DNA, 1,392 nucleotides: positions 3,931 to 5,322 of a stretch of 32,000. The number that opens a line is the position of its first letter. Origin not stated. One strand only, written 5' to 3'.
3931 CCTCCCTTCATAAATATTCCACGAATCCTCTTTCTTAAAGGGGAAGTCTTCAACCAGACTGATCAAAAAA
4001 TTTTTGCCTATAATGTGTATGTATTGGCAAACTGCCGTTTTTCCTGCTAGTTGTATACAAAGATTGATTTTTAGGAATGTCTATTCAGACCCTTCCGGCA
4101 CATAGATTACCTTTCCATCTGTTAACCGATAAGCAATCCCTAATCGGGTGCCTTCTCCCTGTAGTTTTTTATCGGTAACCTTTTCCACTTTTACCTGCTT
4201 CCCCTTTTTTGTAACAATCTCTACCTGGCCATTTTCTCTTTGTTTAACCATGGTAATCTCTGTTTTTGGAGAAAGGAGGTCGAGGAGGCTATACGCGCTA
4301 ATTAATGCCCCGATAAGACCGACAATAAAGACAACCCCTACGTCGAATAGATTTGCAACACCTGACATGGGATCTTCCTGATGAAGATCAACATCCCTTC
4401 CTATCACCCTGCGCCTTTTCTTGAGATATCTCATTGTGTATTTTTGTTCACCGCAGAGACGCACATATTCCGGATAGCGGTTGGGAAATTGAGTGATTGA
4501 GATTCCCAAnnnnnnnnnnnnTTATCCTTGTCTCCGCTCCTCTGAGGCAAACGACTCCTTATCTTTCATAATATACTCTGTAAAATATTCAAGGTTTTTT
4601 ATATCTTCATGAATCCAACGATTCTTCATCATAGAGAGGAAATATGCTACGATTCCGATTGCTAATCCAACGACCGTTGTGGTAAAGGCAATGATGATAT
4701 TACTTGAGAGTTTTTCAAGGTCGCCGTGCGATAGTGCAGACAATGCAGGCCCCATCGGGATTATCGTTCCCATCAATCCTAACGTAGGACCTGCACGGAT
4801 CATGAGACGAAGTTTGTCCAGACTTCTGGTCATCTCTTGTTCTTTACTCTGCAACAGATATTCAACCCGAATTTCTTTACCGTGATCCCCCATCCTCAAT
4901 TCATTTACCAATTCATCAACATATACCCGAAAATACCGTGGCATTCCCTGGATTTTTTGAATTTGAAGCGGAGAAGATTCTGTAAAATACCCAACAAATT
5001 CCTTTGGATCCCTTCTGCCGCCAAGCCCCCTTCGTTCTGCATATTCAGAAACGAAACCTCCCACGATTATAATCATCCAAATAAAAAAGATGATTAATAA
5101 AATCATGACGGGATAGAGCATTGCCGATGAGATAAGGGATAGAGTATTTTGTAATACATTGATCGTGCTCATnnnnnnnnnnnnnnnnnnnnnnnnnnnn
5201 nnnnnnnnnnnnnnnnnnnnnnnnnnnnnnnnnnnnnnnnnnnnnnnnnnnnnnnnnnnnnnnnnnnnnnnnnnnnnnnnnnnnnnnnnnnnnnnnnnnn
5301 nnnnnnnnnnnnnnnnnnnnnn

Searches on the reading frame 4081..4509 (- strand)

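Call 87: search_protein_families(library=pfam, proteins=[window:4081-4509:-], max_evalue=0.001)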
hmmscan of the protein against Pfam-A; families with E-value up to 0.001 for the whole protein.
window:4081-4509:- (142 aa): 1 family
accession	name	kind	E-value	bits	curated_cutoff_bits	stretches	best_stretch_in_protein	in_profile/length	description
PF09919.14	DUF2149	-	4.6e-29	101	27.1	1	48-139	1-92/92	Uncharacterized conserved protein (DUF2149)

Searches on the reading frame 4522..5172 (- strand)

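Call 87: search_protein_families(library=pfam, proteins=[window:4522-5172:-], max_evalue=0.001)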
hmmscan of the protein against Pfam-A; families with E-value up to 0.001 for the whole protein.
window:4522-5172:- (216 aa): 1 family
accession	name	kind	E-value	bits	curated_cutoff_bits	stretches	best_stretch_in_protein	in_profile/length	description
PF01618.21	MotA_ExbB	-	5.2e-14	52.5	22.9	1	103-194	31-125/127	MotA/TolQ/ExbB proton channel family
